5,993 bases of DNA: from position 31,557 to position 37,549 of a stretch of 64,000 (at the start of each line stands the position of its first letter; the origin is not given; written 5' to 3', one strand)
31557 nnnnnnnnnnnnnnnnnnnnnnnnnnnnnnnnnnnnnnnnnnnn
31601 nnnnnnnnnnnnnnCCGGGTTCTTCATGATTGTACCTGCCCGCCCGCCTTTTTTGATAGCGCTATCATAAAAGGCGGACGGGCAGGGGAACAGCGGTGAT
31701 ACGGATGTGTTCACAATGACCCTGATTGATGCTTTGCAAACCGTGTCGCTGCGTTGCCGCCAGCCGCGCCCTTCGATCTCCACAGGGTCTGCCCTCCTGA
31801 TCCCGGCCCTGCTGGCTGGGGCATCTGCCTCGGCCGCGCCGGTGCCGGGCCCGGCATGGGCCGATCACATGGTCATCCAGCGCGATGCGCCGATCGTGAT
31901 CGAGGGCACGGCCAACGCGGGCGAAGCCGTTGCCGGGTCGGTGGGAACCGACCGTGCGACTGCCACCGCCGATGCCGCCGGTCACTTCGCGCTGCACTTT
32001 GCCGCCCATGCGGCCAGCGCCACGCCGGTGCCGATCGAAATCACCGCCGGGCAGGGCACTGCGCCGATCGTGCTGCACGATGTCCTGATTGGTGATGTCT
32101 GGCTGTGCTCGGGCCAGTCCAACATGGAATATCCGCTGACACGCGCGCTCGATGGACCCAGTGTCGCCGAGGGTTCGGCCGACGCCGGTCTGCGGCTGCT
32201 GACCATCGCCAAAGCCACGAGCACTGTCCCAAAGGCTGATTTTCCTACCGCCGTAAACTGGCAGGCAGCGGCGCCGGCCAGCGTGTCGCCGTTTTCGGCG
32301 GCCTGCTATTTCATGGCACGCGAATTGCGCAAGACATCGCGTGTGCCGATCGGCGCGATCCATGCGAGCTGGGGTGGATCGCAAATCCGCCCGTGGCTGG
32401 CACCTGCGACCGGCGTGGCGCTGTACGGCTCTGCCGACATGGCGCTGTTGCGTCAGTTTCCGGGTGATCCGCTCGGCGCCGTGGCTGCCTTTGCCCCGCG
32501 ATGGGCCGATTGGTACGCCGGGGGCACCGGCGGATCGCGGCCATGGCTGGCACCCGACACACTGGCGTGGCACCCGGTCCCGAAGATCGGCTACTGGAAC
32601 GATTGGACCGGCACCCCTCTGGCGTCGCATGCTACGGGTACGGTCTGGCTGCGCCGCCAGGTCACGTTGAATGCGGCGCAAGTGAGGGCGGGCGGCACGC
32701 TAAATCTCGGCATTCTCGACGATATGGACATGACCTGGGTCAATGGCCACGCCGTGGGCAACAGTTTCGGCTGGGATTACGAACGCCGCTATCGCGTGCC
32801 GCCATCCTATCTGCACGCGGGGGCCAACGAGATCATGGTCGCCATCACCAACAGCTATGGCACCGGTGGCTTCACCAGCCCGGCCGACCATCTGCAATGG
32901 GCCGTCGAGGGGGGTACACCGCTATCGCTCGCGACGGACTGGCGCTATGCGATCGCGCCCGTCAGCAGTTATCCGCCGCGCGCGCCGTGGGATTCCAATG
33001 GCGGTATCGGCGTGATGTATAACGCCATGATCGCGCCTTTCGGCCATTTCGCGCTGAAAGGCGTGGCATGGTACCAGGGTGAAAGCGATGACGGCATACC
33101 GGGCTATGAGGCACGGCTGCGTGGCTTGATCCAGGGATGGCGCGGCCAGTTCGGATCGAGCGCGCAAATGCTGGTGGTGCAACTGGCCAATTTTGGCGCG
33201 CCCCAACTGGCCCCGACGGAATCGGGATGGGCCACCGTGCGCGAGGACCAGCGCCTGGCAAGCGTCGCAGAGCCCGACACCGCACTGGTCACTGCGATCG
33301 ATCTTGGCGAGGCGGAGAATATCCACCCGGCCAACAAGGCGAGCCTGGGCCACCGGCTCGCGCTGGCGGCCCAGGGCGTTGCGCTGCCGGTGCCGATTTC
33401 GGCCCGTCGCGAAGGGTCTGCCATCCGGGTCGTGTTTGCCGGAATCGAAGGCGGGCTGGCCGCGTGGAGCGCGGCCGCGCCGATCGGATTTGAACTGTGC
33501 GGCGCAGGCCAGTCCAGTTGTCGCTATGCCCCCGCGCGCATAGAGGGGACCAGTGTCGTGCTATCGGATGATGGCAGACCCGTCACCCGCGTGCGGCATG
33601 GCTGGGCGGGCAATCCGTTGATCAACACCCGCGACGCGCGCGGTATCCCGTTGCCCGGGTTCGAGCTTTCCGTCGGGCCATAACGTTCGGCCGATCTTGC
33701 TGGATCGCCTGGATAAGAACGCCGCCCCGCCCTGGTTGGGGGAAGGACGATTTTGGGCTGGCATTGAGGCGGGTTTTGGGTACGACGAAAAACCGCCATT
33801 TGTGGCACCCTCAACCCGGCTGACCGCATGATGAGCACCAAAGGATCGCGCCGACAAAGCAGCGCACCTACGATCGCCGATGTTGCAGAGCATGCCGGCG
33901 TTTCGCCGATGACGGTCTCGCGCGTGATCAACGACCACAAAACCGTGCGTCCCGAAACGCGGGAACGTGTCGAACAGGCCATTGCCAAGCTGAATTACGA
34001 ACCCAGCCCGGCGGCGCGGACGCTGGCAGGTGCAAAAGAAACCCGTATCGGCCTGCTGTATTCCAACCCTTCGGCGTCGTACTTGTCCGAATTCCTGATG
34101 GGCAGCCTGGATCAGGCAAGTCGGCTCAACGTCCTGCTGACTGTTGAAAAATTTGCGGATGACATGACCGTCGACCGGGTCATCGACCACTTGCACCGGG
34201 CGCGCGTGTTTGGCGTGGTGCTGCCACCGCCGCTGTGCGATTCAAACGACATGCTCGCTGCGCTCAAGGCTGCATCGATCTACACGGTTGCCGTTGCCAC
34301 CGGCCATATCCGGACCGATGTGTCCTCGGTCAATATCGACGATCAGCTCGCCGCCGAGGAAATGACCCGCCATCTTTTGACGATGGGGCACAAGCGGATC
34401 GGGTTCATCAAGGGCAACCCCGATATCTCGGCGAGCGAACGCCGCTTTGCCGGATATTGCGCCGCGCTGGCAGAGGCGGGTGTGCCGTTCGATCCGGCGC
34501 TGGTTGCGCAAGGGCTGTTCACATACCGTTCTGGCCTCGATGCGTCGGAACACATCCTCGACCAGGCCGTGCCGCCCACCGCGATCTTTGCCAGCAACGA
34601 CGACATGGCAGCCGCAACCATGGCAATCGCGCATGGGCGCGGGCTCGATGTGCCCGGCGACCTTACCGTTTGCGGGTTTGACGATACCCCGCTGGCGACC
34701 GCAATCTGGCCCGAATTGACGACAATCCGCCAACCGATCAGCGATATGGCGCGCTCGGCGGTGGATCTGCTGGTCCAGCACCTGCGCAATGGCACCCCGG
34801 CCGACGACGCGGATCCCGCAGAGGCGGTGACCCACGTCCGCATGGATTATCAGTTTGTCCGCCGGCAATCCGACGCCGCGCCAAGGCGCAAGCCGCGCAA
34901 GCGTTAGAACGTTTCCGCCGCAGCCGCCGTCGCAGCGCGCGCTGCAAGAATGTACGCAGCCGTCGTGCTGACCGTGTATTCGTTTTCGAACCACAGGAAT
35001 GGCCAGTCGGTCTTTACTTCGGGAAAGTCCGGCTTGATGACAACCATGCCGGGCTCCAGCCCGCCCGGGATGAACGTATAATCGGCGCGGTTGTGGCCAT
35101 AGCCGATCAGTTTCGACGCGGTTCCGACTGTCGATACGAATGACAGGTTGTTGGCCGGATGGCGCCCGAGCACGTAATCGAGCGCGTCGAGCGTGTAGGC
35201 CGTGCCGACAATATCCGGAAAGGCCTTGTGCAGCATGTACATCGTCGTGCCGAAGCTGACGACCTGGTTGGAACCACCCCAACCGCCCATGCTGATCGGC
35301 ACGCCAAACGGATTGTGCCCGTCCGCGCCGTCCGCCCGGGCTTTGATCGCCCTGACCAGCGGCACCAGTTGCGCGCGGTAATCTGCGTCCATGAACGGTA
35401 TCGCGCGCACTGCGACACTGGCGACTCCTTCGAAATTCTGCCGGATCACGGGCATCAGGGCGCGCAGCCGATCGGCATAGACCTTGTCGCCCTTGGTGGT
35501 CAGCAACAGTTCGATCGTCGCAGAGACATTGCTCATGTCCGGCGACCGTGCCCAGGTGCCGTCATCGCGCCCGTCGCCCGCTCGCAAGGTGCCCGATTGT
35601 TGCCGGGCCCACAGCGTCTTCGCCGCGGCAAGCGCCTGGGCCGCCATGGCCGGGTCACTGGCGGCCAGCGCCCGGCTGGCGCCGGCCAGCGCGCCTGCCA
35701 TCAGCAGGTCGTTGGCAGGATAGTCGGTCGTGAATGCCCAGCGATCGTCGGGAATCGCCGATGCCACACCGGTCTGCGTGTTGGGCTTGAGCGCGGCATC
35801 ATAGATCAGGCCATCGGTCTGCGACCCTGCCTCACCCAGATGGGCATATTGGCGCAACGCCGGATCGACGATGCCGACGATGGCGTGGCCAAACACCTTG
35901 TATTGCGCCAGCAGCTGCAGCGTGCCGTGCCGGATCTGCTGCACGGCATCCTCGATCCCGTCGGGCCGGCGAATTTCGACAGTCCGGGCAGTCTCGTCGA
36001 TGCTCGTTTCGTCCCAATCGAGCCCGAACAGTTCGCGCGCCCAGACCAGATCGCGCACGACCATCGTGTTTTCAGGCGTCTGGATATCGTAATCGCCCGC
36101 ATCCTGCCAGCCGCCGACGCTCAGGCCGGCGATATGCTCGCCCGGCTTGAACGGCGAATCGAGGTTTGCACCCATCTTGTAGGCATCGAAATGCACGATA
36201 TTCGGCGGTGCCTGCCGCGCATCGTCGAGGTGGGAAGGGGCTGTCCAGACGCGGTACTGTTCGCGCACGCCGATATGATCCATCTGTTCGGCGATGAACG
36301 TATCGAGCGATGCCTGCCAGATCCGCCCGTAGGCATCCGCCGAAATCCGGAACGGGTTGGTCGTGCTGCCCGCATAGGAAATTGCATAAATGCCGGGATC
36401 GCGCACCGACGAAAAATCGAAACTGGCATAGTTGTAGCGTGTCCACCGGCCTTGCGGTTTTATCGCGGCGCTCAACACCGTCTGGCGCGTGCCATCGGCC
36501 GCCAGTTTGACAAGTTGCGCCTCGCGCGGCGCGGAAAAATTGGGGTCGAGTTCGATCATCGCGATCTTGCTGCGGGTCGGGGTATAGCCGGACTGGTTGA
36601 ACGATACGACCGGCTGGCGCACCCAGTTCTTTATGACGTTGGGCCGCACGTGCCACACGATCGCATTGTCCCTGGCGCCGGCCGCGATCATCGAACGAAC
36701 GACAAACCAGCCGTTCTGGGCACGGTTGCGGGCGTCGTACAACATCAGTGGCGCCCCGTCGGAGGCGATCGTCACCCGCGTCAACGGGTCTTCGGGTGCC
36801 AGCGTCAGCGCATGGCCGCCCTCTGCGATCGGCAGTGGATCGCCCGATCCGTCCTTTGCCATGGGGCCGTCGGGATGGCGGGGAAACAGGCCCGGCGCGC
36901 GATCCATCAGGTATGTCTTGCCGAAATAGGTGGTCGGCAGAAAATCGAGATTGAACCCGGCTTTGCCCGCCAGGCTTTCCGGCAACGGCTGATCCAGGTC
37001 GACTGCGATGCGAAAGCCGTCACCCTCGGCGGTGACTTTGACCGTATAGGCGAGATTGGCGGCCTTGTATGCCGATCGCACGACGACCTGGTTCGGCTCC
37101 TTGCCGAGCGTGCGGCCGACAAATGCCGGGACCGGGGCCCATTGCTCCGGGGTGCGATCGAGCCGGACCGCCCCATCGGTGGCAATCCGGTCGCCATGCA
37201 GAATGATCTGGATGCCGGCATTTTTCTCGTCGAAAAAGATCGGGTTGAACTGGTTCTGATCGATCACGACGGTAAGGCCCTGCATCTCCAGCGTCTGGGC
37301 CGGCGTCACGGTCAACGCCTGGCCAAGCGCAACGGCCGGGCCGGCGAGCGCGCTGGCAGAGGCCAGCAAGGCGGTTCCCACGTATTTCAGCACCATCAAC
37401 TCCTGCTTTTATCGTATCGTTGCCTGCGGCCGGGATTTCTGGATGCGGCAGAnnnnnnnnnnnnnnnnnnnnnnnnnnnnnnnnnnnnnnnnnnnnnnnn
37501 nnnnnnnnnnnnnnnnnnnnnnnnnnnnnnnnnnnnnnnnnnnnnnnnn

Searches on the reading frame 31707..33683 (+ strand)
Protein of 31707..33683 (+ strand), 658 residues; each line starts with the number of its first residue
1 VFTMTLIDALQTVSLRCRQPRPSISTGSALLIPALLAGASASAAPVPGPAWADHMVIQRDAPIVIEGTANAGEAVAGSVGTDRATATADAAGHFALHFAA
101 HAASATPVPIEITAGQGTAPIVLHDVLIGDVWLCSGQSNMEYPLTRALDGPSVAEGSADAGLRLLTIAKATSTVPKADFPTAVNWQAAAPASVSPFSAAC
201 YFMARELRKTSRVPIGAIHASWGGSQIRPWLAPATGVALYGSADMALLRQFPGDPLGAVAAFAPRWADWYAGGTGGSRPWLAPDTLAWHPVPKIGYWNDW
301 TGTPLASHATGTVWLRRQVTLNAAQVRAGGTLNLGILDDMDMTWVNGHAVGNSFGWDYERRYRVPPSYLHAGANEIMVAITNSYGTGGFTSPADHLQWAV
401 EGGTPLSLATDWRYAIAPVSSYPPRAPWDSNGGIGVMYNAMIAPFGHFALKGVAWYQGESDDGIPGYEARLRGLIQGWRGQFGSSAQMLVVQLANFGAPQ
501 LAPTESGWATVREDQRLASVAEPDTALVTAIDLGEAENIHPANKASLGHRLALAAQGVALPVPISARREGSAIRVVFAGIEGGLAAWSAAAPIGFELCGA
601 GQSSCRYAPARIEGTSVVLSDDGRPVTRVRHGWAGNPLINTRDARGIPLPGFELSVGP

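Call 58: search_protein_families(library=pfam, proteins=[window:31707-33683:+], max_evalue=0.00001)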
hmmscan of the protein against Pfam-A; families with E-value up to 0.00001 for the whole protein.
window:31707-33683:+ (658 aa): 1 family
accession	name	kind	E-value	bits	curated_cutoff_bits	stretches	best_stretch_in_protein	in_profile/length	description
PF03629.24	SASA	-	6.2e-17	62.4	24.8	1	436-554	103-223/226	Carbohydrate esterase, sialic acid-specific acetylesterase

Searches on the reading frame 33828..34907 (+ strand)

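Call 58: search_protein_families(library=pfam, proteins=[window:33828-34907:+], max_evalue=0.00001)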
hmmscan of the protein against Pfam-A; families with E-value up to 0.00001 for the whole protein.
window:33828-34907:+ (359 aa): 4 families
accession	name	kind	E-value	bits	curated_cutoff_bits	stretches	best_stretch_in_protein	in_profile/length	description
PF13377.12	Peripla_BP_3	-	3e-31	109.2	26.5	1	181-348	2-166/167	Periplasmic binding protein-like domain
PF00532.27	Peripla_BP_1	-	1.1e-24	87.9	22.2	1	73-324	3-262/281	Periplasmic binding proteins and sugar binding domain of LacI family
PF00356.27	LacI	-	2.1e-21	75.9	27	1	15-60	1-46/46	Bacterial regulatory proteins, lacI family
PF13407.12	Peripla_BP_4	-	5e-08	33.2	35.1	1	85-321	12-256/258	Periplasmic binding protein domain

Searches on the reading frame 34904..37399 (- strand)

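Call 58: search_protein_families(library=pfam, proteins=[window:34904-37399:-], max_evalue=0.00001)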
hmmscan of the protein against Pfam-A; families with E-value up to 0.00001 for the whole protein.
window:34904-37399:- (831 aa): 2 families
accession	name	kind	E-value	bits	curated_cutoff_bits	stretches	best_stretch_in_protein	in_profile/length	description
PF00759.25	Glyco_hydro_9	-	2.6e-15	57.1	27.7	1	357-771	1-388/444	Glycosyl hydrolase family 9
PF02927.20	CelD_N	-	2e-09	38.5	24.6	1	262-346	3-85/86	Cellulase N-terminal ig-like domain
